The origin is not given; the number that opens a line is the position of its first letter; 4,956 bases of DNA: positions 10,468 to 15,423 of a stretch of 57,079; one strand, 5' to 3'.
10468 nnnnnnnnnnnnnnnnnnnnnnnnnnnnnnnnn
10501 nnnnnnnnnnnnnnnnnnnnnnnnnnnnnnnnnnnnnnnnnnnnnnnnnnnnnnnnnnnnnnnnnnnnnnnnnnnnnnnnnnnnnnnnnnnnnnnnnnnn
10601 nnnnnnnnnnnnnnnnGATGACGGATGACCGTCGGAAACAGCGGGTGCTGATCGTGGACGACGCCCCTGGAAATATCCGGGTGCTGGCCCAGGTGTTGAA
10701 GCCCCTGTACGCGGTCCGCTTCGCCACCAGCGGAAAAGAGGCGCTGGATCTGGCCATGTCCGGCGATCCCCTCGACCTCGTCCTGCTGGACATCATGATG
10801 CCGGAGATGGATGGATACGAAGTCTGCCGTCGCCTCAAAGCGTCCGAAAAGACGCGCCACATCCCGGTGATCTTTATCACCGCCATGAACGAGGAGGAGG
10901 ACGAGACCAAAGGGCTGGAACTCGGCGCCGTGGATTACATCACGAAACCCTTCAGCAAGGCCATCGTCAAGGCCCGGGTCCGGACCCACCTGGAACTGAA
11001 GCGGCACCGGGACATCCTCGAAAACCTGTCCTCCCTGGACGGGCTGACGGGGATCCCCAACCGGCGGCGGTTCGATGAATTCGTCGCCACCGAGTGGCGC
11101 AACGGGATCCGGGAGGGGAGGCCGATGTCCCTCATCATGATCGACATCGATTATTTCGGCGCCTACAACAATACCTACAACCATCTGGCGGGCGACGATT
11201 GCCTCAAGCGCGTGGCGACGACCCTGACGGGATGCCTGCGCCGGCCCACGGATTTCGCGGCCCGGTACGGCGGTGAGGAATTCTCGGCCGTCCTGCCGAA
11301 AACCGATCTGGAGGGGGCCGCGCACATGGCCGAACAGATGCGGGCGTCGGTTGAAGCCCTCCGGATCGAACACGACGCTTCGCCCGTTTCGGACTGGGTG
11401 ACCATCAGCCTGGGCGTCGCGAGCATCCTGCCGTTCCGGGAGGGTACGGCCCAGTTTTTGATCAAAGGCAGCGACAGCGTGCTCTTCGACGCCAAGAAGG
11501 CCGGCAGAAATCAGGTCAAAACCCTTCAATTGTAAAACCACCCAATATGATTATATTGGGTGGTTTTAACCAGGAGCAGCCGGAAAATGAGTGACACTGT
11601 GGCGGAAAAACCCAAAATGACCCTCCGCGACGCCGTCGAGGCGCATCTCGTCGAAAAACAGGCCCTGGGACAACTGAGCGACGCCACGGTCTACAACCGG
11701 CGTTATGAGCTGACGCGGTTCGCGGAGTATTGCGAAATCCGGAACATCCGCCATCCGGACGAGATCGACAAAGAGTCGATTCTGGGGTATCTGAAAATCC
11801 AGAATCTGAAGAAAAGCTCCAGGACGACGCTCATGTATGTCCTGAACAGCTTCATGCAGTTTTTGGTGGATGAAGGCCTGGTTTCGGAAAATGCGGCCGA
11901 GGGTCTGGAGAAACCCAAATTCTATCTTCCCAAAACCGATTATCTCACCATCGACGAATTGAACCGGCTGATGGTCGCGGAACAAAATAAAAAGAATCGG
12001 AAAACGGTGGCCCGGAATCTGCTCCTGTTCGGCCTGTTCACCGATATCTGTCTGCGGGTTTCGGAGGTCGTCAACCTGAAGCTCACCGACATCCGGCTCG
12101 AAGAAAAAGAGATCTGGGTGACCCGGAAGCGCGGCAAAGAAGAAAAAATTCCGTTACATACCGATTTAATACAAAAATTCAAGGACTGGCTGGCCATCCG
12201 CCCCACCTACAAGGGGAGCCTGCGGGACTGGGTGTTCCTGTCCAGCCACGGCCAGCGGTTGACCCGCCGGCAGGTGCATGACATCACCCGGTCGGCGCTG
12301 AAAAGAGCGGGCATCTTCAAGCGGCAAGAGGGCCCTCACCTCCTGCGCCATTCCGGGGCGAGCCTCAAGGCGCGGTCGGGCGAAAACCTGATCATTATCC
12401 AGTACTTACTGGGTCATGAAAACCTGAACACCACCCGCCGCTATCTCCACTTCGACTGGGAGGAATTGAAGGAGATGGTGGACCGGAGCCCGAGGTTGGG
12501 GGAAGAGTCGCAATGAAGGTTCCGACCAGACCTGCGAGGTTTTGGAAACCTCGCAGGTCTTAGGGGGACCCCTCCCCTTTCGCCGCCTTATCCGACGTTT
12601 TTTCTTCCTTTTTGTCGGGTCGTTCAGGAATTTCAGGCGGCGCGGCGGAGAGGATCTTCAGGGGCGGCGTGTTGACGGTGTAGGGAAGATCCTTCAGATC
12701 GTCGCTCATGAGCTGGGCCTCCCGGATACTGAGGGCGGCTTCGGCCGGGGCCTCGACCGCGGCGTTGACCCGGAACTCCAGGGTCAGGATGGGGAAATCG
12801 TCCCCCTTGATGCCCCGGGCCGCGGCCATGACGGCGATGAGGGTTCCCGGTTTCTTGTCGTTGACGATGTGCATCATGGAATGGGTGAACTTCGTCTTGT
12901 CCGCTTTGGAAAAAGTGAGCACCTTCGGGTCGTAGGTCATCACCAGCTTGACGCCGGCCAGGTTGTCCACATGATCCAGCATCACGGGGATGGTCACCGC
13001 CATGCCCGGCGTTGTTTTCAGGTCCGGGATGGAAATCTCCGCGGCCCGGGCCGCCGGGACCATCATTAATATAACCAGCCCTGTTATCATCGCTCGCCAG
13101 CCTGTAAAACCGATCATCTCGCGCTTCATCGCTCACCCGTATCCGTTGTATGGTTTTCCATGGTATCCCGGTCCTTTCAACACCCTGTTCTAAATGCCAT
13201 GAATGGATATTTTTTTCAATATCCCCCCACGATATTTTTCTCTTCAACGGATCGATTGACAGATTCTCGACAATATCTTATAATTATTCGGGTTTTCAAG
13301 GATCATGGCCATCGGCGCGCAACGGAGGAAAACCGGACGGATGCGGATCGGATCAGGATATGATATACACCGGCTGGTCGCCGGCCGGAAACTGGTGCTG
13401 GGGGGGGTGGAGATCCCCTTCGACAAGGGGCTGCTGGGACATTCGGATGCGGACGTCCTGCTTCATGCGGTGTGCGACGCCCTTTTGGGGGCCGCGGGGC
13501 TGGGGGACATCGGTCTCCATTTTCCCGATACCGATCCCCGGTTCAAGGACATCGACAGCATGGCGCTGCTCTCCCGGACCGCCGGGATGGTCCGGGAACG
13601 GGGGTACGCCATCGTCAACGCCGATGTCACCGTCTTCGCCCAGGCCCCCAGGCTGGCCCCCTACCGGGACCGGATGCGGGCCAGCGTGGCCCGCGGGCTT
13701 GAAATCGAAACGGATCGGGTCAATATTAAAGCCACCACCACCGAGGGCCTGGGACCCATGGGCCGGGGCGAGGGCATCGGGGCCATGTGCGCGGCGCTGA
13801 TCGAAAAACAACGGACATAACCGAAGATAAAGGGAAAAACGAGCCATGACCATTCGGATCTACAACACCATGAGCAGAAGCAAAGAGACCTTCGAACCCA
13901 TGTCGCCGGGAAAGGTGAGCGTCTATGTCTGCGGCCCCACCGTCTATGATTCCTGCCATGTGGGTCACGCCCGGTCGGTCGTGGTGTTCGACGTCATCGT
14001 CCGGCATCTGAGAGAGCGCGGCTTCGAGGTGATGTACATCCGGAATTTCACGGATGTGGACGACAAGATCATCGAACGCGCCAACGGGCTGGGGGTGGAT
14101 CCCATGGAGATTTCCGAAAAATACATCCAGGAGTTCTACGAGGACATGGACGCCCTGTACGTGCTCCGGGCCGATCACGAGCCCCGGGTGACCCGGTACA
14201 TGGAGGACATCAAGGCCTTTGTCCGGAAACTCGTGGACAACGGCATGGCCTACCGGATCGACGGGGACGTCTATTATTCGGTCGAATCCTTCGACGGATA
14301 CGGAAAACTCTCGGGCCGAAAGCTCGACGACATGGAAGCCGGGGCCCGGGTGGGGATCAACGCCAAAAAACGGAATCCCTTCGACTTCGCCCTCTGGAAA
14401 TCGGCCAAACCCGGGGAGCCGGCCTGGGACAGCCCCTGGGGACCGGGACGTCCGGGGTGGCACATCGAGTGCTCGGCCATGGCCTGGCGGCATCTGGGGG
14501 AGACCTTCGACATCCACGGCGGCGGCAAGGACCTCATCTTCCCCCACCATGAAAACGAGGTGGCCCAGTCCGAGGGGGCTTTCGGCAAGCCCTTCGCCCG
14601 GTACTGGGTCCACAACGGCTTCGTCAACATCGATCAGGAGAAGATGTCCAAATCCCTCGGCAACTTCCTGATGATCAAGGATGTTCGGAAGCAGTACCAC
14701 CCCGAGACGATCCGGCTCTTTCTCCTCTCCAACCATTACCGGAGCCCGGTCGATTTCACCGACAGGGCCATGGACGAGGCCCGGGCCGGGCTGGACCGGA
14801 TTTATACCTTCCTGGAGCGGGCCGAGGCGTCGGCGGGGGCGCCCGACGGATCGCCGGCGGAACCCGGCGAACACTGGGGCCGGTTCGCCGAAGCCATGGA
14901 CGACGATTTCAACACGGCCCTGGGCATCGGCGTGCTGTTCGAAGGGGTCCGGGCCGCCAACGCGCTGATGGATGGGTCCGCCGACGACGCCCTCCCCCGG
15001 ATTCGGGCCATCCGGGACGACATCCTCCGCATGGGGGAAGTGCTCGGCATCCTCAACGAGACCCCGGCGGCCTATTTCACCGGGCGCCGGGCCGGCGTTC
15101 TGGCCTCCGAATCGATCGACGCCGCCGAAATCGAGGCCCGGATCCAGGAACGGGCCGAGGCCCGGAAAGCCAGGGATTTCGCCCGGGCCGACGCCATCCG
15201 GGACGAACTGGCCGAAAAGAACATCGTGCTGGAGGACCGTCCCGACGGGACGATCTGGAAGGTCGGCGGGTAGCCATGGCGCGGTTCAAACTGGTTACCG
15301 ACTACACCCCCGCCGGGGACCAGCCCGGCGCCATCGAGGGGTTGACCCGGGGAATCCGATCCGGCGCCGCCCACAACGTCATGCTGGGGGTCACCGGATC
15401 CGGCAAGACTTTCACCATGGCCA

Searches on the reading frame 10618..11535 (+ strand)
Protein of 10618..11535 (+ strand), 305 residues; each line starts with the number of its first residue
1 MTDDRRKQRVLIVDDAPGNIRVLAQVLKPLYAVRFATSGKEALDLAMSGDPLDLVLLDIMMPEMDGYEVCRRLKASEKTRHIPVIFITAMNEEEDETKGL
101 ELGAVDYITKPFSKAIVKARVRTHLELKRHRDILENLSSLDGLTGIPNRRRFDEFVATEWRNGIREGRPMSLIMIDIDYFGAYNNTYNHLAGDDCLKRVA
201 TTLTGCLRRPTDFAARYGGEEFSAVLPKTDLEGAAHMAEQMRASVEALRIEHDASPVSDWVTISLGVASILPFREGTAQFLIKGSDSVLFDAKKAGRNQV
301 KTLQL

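Call 7: search_protein_families(library=pfam, proteins=[window:10618-11535:+], max_evalue=0.01)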
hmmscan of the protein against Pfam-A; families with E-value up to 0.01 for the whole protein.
window:10618-11535:+ (305 aa): 2 families
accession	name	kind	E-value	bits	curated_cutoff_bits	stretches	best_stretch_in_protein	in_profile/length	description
PF00990.26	GGDEF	-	2.3e-43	148.2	23.8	1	139-299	2-161/161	Diguanylate cyclase, GGDEF domain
PF00072.30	Response_reg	-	5e-28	97.9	30.2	1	10-121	1-110/111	Response regulator receiver domain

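Call 8: search_protein_families(library=ncbifam, proteins=[window:10618-11535:+], max_evalue=0.01)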
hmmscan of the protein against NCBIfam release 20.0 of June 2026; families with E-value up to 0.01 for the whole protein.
window:10618-11535:+ (305 aa): 118 families (the best 25 are shown)
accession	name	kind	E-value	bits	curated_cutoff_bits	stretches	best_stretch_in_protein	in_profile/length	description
NF007135.0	PRK09581.1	equivalog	1.1e-79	268.4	474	2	9-134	4-129/457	PleD family two-component system response regulator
NF047654.1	DiguCycDgcRLepto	equivalog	6.2e-50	169.8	500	1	7-300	2-293/295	diguanylate cyclase DgcR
TIGR00254.1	GGDEF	domain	9.4e-44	149.1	37.4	1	134-302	1-166/168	diguanylate cyclase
NF038266.1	diguan_SiaD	equivalog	2.5e-36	125.3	290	1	126-300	82-252/252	biofilm regulation diguanylate cyclase SiaD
NF041606.1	dguan_cyc_DgcA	equivalog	2.9e-33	115.3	370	1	166-301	206-337/340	diguanylate cyclase DgcA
NF007380.0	PRK09894.1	equivalog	4.5e-33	114.9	256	1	130-300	121-284/296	diguanylate cyclase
NF053854.1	RespRegPhoBBctds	equivalog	1.1e-28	100.2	270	1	10-128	1-118/225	two-component system response regulator PhoB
TIGR02154.1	PhoB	equivalog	2.3e-28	99.1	296.2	1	8-131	3-126/226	phosphate regulon transcriptional regulator PhoB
NF045944.1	ResRegRpaBCyano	equivalog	6.8e-28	97.6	330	1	11-129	1-116/229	response regulator transcription factor RpaB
NF008296.0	PRK11083.1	equivalog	3.9e-27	95.1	273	1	7-129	3-122/228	two-component system response regulator CreB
NF040534.1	resp_reg_YycF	equivalog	5.5e-26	91.2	340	1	9-131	2-121/231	response regulator YycF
NF007599.0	PRK10245.1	equivalog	6.3e-26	90.7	402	1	122-300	194-367/371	diguanylate cyclase AdrA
NF050064.1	BlResRespRegCbrR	equivalog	2e-25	89.6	600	1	28-301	145-412/415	bile resistance response regulator CbrR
NF040689.1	MtrAB_MtrA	equivalog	9.1e-25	87.3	300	1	10-129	1-117/219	MtrAB system response regulator MtrA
NF007982.1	PRK10710.1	equivalog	2.2e-24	86.3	380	1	1-137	1-135/235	envelope stress response regulator BaeR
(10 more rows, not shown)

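Call 96: search_solved_structures(query=window:10618-11535:+, max_evalue=1e-20, show_alignments=2)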
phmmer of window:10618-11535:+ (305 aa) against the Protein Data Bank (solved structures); distinct sequences matched with E-value up to 1e-20: 26.
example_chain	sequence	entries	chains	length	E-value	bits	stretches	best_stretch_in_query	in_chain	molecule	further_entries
9g85_A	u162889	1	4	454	2.3e-65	223.9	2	8-300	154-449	Response regulator PleD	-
2wb4_A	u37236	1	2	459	2.3e-65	223.9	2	8-300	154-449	DIGUANYLATE CYCLASE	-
9g86_A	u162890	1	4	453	2.5e-65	223.8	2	8-300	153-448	Response regulator PleD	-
1w25_A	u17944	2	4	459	2.7e-65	223.7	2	8-300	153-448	STALKED-CELL DIFFERENTIATION CONTROLLING PROTEIN | RESPONSE REGULATOR PLED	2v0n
3bre_A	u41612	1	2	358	1.2e-54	188.8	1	126-303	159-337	Probable two-component response regulator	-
3i5a_A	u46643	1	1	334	5.6e-52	180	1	130-300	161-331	Response regulator/GGDEF domain protein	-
3i5c_A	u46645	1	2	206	7.2e-47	163.2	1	130-303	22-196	Fusion of General control protein GCN4 and WSPR response regulator protein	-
9t28_A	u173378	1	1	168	3.1e-46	161.1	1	140-301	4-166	diguanylate cyclase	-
3i5b_A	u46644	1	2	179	4.5e-46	160.6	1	138-303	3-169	WspR response regulator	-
8qj3_A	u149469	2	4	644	5.5e-39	137.3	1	125-303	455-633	Ammonium transporter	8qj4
8qpf_A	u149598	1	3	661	5.8e-39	137.3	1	125-303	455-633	Ammonium transporter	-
6zxm_A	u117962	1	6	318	5.1e-38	134.2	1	7-300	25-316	Putative GGDEF/response regulator receiver domain protein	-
5euh_A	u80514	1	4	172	7.4e-38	133.6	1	140-301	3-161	Putative GGDEF domain membrane protein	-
6zxc_A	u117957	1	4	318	2.3e-36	128.7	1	7-300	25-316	Putative GGDEF/response regulator receiver domain protein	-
6zxb_A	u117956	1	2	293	5.8e-36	127.4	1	9-300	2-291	Putative GGDEF/response regulator receiver domain protein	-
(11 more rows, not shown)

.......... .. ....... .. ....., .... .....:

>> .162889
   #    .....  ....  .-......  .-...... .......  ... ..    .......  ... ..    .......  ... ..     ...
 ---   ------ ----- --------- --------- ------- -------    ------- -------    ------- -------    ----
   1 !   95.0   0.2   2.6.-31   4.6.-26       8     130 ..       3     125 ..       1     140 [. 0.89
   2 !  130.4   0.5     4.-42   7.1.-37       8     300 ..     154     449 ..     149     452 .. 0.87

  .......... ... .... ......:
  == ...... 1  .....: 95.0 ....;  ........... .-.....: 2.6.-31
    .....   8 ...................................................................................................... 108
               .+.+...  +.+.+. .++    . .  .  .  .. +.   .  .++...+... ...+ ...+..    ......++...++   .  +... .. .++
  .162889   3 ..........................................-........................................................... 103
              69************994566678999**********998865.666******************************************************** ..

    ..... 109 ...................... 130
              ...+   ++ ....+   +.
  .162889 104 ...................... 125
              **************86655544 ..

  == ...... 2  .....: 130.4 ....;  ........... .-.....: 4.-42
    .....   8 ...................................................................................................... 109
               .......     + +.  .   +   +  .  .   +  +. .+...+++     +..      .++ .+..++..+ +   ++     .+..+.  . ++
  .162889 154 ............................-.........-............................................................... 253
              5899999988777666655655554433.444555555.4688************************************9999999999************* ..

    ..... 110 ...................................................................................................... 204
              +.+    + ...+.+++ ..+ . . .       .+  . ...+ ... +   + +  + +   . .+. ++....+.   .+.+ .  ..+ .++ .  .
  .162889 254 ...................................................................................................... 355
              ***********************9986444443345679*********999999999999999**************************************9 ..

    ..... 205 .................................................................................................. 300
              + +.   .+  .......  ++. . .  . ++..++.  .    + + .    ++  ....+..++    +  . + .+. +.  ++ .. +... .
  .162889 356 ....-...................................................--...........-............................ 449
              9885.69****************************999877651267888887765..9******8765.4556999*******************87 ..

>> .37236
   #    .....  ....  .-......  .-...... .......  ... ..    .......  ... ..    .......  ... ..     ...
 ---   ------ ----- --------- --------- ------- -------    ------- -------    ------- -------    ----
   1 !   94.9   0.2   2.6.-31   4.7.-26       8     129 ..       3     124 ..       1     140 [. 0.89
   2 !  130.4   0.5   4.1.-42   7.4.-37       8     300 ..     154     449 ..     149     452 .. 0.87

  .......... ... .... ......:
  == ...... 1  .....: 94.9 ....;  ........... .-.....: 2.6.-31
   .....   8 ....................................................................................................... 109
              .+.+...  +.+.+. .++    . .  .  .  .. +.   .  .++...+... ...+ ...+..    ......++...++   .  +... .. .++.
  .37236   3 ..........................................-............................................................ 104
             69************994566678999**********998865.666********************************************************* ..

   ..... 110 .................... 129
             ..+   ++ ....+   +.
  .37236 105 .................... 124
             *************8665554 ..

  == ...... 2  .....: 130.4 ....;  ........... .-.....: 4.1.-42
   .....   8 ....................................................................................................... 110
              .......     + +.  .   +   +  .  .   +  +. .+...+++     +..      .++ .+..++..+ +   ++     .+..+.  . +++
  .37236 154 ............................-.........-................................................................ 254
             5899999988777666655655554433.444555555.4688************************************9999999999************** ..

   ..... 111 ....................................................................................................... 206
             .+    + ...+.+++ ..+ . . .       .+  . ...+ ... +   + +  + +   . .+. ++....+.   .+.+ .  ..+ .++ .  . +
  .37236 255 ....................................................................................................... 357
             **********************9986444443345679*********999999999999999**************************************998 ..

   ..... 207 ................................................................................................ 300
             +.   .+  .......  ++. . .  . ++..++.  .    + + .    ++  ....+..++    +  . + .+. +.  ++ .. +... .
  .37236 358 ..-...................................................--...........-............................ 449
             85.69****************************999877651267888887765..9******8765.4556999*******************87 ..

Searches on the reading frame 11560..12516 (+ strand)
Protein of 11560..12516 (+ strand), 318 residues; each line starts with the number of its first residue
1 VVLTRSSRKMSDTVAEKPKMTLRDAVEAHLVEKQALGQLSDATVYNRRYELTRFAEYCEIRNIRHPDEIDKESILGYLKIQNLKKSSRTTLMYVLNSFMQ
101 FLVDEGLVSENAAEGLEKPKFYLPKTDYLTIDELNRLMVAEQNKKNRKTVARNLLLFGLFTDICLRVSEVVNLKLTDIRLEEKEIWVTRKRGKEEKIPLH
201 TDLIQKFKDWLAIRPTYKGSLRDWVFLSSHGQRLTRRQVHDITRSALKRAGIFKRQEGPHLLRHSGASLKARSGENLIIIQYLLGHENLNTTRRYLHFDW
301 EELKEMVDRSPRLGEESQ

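Call 9: search_protein_families(library=pfam, proteins=[window:11560-12516:+], max_evalue=0.001)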
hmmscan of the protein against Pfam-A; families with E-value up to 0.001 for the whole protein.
window:11560-12516:+ (318 aa): 2 families
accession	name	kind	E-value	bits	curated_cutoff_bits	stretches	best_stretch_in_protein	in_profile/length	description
PF00589.27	Phage_integrase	-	6.1e-34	117.7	27.1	1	128-299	2-169/172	Phage integrase family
PF02899.23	Phage_int_SAM_1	-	3.5e-05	24.4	22.3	1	38-106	13-83/83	Phage integrase, N-terminal SAM-like domain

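Call 88: search_protein_families(library=padloc, proteins=[window:11560-12516:+], max_evalue=0.001)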
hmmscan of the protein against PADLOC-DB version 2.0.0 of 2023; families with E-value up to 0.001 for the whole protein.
window:11560-12516:+ (318 aa): 0 families

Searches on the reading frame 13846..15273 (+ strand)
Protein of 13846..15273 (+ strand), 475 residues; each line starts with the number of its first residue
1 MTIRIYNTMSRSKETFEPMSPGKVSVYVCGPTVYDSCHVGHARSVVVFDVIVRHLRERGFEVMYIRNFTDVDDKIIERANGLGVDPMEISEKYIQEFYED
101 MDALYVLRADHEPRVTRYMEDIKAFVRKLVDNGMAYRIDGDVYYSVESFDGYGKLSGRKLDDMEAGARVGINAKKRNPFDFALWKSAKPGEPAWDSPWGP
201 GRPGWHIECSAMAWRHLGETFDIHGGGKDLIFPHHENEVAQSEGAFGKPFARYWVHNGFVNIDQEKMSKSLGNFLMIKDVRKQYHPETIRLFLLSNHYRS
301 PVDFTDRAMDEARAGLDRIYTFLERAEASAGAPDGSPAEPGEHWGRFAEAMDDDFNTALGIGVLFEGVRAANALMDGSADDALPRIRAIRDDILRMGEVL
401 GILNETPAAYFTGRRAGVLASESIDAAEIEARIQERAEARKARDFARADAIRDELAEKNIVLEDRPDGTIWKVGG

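Call 9: search_protein_families(library=pfam, proteins=[window:13846-15273:+], max_evalue=0.001)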
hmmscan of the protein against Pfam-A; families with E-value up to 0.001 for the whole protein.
window:13846-15273:+ (475 aa): 6 families
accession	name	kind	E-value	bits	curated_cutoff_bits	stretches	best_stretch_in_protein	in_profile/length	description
PF01406.26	tRNA-synt_1e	-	1.4e-133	445.4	27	1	16-313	2-300/301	tRNA synthetases class I (C) catalytic domain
PF09334.17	tRNA-synt_1g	-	5.2e-17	62.1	20.1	2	35-147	12-125/391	tRNA synthetases class I (M)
PF09190.17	DALR_2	-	8.4e-14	52.3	22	1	346-404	1-57/57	DALR domain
PF01921.24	tRNA-synt_1f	-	1.2e-09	38.1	27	1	205-305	222-321/360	tRNA synthetases class I (K)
PF00133.28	tRNA-synt_1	-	2e-08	33.8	22.7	1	248-300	357-409/414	tRNA synthetases class I (I, L, M and V)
PF23493.1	CysS_C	-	2.9e-06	27.7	23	1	427-471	6-50/51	Cysteinyl-tRNA ligase anticodon binding domain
